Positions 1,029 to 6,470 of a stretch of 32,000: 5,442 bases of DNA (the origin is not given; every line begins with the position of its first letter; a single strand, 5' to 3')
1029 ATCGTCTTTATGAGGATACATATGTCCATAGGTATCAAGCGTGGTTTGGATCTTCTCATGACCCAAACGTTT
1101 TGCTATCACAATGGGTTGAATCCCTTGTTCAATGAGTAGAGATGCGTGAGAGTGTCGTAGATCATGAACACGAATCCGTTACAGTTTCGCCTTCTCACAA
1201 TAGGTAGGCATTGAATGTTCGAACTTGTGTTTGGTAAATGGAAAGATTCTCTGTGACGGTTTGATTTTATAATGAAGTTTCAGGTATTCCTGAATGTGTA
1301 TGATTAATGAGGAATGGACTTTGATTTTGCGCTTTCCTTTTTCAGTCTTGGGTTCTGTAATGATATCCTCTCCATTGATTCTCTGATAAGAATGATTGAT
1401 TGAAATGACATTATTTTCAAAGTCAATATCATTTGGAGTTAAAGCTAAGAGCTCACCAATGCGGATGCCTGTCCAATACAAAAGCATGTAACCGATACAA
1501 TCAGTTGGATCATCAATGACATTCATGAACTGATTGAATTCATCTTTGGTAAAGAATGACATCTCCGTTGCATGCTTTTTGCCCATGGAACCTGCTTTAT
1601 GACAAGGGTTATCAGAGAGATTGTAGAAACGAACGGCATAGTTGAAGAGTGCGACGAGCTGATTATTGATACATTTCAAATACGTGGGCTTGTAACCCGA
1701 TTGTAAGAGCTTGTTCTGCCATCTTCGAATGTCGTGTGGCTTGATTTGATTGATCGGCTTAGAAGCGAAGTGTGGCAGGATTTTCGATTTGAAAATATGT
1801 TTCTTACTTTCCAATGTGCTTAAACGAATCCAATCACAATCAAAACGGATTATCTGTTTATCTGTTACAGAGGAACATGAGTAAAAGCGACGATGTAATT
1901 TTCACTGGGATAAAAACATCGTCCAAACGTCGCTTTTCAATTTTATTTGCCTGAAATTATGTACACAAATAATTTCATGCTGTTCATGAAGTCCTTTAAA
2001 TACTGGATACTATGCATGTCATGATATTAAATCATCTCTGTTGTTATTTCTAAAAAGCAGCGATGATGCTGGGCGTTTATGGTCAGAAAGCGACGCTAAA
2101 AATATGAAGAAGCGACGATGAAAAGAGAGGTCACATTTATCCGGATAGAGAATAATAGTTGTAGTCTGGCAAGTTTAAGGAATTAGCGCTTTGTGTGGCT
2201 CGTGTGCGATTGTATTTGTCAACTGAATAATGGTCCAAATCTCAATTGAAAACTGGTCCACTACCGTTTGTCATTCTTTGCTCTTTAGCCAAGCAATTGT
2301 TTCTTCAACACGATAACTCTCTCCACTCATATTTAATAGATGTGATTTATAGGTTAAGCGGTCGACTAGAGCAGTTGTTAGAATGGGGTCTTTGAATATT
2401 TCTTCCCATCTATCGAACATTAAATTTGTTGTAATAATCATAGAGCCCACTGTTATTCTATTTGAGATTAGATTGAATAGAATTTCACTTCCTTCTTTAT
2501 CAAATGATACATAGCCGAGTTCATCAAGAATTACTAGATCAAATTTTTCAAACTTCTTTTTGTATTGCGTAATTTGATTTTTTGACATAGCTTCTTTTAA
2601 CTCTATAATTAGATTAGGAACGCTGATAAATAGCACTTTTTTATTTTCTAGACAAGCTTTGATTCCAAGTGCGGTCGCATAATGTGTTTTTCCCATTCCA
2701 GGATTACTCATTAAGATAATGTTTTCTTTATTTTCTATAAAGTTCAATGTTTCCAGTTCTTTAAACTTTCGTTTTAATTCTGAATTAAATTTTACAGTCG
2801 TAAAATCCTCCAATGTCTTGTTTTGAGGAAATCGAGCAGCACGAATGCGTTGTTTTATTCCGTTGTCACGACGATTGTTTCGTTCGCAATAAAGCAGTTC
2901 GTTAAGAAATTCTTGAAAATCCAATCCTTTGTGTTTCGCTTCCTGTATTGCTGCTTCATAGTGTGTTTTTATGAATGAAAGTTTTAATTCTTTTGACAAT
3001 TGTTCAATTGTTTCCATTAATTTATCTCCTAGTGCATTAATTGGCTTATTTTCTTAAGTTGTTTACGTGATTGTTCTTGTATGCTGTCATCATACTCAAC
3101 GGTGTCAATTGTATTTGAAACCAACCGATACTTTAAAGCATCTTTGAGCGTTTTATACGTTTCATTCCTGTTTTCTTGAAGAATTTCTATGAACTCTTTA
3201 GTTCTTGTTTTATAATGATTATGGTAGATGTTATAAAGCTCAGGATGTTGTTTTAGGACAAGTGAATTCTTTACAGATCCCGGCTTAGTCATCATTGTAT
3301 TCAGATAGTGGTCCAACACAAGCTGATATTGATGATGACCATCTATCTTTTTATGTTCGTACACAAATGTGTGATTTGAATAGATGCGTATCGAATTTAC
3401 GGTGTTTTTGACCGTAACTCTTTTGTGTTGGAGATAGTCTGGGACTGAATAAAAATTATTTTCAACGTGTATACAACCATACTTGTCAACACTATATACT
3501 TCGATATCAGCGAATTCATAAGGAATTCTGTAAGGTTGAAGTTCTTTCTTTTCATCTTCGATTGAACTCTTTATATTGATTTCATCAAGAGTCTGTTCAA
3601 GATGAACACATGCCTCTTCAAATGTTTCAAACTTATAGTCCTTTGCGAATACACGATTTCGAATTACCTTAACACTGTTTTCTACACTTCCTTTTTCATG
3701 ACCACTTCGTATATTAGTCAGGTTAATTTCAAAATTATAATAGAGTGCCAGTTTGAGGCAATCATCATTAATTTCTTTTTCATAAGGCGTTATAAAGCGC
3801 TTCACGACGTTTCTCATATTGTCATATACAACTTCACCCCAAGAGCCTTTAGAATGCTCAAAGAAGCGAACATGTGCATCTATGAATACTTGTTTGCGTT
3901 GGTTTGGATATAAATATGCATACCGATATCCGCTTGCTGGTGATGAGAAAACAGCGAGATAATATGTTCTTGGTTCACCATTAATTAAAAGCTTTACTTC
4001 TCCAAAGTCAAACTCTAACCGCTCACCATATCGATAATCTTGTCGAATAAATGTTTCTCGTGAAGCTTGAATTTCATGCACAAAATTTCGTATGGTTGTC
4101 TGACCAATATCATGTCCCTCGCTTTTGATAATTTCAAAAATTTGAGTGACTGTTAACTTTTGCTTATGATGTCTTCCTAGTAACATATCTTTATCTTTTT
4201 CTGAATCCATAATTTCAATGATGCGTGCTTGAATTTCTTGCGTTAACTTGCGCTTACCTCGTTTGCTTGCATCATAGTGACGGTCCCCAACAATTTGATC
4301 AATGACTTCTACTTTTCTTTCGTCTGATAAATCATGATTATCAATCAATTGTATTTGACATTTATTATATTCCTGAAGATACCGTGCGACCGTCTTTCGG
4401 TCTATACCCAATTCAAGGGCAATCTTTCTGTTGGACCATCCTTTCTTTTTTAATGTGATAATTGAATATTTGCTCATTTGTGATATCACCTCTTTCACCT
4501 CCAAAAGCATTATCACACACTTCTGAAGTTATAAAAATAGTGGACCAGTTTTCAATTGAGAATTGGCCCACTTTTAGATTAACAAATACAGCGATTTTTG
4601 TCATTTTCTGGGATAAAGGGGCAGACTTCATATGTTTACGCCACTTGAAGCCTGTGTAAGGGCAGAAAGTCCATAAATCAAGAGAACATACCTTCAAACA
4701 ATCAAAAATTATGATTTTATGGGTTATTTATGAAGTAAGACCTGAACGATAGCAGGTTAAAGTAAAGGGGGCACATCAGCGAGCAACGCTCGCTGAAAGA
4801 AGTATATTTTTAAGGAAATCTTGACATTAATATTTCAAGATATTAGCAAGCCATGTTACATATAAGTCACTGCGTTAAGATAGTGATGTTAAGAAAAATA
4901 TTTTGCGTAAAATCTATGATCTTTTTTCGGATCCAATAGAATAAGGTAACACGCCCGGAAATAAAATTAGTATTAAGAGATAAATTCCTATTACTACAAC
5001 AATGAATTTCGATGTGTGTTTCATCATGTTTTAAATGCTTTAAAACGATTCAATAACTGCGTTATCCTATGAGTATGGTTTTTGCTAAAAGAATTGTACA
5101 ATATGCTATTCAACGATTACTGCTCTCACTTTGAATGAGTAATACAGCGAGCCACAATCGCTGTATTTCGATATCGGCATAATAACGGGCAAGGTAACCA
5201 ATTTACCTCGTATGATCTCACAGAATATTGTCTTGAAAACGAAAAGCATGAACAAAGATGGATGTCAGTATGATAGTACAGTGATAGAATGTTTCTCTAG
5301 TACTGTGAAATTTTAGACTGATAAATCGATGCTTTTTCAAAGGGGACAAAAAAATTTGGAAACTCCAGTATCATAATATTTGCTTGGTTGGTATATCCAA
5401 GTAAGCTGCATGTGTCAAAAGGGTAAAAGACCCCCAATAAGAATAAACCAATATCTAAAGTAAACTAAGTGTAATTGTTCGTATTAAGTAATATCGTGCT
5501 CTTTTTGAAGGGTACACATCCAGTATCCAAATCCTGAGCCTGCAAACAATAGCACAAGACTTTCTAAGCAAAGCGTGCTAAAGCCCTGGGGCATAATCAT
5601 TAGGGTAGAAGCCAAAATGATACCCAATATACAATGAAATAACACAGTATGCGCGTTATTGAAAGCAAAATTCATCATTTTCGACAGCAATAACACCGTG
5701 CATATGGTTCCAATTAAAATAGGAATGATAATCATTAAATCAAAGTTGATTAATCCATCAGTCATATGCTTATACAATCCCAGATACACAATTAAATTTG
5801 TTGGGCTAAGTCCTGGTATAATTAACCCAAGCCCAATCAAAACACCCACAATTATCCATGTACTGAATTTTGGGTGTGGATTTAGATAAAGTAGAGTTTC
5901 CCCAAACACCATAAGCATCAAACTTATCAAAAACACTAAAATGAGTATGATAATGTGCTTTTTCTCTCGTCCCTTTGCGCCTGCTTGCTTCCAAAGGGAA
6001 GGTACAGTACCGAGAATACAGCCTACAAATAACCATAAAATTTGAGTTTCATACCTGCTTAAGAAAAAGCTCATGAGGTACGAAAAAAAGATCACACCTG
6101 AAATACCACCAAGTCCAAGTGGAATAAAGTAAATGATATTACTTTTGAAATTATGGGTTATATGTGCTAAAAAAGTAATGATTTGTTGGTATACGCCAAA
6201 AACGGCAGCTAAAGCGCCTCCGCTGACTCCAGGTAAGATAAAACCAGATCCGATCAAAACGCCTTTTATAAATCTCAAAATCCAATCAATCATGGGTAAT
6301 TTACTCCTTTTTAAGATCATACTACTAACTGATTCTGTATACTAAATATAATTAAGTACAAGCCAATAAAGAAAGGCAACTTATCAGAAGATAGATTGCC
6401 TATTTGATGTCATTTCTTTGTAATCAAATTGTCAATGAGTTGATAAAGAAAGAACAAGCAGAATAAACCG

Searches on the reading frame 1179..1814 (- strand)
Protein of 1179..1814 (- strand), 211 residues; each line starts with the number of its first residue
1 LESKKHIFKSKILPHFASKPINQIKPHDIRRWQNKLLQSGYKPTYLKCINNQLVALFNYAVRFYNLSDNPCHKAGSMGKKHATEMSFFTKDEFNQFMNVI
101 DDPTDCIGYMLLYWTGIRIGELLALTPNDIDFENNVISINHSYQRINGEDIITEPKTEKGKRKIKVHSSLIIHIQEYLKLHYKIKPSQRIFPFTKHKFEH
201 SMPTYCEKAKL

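Call 23: search_protein_families(library=pfam, proteins=[window:1179-1814:-], max_evalue=0.001)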
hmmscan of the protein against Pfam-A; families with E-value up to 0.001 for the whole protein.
window:1179-1814:- (211 aa): 2 families
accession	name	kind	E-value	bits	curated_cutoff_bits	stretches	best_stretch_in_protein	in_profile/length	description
PF00589.27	Phage_integrase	-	1e-10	42.1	27.1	1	87-194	2-100/172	Phage integrase family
PF14659.12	Phage_int_SAM_3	-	1.6e-10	41.5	22.6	1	2-37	23-58/58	Phage integrase, N-terminal SAM-like domain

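Call 39: search_protein_families(library=padloc, proteins=[window:1179-1814:-], max_evalue=0.001)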
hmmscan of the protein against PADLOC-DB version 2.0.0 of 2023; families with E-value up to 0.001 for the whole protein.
window:1179-1814:- (211 aa): 0 families

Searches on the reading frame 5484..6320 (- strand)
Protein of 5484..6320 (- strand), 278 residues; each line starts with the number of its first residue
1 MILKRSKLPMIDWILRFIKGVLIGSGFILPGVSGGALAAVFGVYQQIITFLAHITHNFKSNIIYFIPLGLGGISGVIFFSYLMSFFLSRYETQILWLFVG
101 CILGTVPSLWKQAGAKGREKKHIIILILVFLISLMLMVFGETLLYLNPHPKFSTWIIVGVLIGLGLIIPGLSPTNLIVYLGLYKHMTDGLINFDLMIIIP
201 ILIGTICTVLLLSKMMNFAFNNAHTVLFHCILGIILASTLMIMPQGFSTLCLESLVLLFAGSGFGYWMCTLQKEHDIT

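Call 23: search_protein_families(library=pfam, proteins=[window:5484-6320:-], max_evalue=0.001)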
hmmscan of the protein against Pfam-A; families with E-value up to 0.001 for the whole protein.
window:5484-6320:- (278 aa): 1 family
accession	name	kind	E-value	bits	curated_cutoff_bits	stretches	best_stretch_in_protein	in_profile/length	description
PF04018.18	VCA0040-like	-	7.2e-29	101.5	26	1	23-244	1-230/246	Undecaprenyl phosphate translocase-like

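Call 39: search_protein_families(library=padloc, proteins=[window:5484-6320:-], max_evalue=0.001)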
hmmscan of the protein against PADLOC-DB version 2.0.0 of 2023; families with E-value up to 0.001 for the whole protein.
window:5484-6320:- (278 aa): 0 families
